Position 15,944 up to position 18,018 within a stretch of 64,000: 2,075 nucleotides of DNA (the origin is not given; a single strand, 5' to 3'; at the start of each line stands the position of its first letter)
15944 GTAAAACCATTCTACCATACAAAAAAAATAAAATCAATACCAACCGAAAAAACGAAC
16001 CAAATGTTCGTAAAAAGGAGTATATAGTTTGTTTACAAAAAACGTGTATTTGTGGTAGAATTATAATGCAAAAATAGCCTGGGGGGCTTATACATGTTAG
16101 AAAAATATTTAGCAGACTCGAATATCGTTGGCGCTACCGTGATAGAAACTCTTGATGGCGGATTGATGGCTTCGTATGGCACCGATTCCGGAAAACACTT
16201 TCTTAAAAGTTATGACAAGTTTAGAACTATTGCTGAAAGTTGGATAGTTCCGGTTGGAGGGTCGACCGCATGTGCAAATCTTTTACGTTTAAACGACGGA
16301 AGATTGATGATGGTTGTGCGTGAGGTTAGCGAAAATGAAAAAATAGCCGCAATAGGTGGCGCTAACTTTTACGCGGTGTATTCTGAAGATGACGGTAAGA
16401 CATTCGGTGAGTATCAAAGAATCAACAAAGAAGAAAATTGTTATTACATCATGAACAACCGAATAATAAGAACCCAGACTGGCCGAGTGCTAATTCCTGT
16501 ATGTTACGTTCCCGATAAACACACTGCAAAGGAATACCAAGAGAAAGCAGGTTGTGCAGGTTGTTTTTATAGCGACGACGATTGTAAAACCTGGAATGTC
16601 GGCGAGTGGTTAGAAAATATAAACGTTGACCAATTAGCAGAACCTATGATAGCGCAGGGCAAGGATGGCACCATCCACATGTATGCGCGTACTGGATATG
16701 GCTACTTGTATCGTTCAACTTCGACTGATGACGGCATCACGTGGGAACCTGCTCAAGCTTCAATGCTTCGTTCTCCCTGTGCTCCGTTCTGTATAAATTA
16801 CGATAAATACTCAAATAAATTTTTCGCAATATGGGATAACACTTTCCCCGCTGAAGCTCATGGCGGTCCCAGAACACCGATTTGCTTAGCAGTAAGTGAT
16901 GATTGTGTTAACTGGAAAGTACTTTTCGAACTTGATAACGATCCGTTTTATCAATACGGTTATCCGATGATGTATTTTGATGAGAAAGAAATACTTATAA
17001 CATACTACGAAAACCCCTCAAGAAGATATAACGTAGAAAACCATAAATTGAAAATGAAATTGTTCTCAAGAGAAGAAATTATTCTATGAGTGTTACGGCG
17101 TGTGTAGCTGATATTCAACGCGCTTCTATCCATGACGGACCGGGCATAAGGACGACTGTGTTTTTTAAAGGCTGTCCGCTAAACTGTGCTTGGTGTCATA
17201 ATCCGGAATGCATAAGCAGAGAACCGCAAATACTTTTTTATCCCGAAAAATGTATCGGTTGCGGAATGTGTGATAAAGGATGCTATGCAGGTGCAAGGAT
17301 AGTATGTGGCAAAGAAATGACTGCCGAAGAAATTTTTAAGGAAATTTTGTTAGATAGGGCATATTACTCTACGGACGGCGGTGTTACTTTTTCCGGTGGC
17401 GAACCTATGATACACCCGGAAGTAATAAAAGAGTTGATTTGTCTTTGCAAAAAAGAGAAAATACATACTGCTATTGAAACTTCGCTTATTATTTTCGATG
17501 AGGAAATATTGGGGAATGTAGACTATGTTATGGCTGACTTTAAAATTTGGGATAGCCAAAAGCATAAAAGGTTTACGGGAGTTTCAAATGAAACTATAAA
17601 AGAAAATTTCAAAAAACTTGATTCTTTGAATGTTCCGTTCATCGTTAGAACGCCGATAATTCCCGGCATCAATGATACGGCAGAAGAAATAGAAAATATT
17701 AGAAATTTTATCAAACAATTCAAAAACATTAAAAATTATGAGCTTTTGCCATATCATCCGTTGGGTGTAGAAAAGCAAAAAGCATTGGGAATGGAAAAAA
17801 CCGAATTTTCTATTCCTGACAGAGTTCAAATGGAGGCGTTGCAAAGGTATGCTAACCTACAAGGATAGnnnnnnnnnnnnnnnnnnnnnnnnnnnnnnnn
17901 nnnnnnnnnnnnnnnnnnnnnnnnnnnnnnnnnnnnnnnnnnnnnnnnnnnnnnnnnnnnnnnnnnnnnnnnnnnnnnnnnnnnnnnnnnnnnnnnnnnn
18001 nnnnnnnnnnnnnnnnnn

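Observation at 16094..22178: Orphan glycyl-radical-enzyme operon with a sialidase-fold protein, a FAD oxidoreductase and a NanA/DapA-type aldolase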

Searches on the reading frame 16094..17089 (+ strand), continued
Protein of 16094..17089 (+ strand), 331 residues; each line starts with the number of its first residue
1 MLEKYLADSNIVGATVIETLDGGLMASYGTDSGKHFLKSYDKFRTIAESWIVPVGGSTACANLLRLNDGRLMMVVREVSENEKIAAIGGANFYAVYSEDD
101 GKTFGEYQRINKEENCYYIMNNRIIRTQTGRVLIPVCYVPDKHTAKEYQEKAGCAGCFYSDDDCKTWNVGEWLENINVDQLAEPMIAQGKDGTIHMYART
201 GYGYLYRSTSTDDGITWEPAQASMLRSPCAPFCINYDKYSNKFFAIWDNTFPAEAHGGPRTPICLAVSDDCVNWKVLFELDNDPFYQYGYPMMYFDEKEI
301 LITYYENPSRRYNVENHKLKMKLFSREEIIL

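Call 95: find_encoding_contigs(protein=P0271, flank=7000, max_places=3)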
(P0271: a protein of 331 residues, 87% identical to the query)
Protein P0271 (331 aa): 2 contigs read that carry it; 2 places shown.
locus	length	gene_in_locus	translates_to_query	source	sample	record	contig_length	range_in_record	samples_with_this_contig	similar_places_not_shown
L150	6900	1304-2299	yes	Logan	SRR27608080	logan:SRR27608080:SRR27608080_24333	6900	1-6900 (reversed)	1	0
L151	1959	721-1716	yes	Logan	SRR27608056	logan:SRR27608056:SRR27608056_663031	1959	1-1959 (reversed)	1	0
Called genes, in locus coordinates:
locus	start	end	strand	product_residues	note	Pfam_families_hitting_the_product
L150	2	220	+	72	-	?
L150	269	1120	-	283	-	PF02311:AraC_binding (weak), PF07883:Cupin_2 (weak), PF00165:HTH_AraC (faint), PF12833:HTH_18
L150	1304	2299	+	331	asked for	PF13859:BNR_3 (faint), PF13088:BNR_2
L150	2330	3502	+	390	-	PF00890:FAD_binding_2 (weak), PF01134:GIDA (weak), PF01266:DAO (weak), PF12831:FAD_oxidored, PF13450:NAD_binding_8 (weak), PF12831:FAD_oxidored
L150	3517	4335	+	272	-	PF00701:DHDPS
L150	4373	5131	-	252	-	-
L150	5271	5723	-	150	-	-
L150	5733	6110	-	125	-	PF01381:HTH_3, PF13443:HTH_26 (weak)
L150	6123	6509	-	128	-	-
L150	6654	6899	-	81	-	?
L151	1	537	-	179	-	?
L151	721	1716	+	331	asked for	PF13859:BNR_3 (faint), PF13088:BNR_2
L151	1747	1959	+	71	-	?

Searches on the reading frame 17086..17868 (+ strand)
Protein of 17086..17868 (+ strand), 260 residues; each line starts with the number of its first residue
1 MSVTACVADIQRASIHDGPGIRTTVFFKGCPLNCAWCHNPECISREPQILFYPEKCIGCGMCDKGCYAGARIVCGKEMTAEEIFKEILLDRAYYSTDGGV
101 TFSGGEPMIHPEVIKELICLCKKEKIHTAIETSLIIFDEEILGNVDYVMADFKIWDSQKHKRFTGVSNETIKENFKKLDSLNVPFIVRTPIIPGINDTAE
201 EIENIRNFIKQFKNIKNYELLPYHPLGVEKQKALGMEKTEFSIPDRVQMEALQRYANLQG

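Call 3: search_protein_families(library=pfam, proteins=[window:17086-17868:+])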
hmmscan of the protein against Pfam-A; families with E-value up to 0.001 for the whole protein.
window:17086-17868:+ (260 aa): 3 families
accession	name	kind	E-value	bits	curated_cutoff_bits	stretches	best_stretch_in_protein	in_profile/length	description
PF04055.27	Radical_SAM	-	3.1e-17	63.7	29.5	1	25-208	2-165/166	Radical SAM superfamily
PF13353.11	Fer4_12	-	8.7e-13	49.2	22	1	17-146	2-110/137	4Fe-4S single cluster domain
PF00037.32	Fer4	-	0.00097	19.3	21.1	0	51-70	3-22/24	4Fe-4S binding domain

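Call 4: search_protein_families(library=ncbifam, proteins=[window:17086-17868:+])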
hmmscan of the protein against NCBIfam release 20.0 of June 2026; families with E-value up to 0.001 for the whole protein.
window:17086-17868:+ (260 aa): 24 families
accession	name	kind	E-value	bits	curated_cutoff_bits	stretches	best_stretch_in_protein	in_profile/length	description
TIGR02494.1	PFLE_PFLC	subfamily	7.2e-83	278.2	174.35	2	59-255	85-288/293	glycyl-radical enzyme activating protein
NF043069.1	T4HPD_activ_SAM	equivalog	5e-74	249.4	425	2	59-254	85-286/299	trans-4-hydroxy-L-proline dehydratase activase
NF048010.1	SfplDhtActHpsHDes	equivalog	3.2e-69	233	430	2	59-253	93-295/298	(2S)-3-sulfopropanediol dehydratase activating enzyme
NF033719.1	ind_deCO2_activ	equivalog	1.2e-65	221.8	425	2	62-252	95-289/302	indoleacetate decarboxylase activase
TIGR04395.1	cutC_activ_rSAM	equivalog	1.6e-64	218.1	360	2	55-246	87-282/309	choline TMA-lyase-activating enzyme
NF033717.2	HPDL_rSAM_activ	equivalog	2.6e-63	214.2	420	2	62-255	96-292/311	4-hydroxyphenylacetate decarboxylase activase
NF048008.1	SfplDhtActHpfHKleb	equivalog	5.7e-60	203.2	500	2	59-238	88-273/308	(2S)-3-sulfopropanediol dehydratase activating enzyme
TIGR04003.1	rSAM_BssD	equivalog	1.2e-53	182.4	496.45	2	62-239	92-275/314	[benzylsuccinate synthase]-activating enzyme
TIGR02493.1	PFLA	equivalog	1.2e-51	175.4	231.75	2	73-237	41-211/235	pyruvate formate-lyase-activating protein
NF007483.0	PRK10076.1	equivalog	2.8e-49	167.9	326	1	5-259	22-284/292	[formate-C-acetyltransferase]-activating enzyme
TIGR04041.1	activase_YjjW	hypoth_equivalog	3.8e-42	144.6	250.2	2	47-255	63-264/276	YjjW family glycine radical enzyme activase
NF008356.0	PRK11145.1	equivalog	1.2e-41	142.6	375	2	71-252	44-233/246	pyruvate formate lyase 1-activating protein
TIGR02495.1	NrdG2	equivalog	5e-19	68.4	131.15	2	78-213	46-184/193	anaerobic ribonucleoside-triphosphate reductase activating protein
TIGR02491.1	NrdG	equivalog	2.8e-13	50.1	126.1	2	8-43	3-38/154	anaerobic ribonucleoside-triphosphate reductase activating protein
TIGR03365.1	Bsubt_queE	equivalog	4.4e-07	29.7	206.1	1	75-166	53-140/238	7-carboxy-7-deazaguanine synthase QueE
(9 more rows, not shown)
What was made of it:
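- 17086..17868 (+): GRE-activating radical SAM enzyme with CX3CX2C at C30/C34/C37 and a single ferredoxin-like CX2CX2CX3C. TIGR02494 278 bits against a cut-off of 174; below all specific activase equivalogs (call 4).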
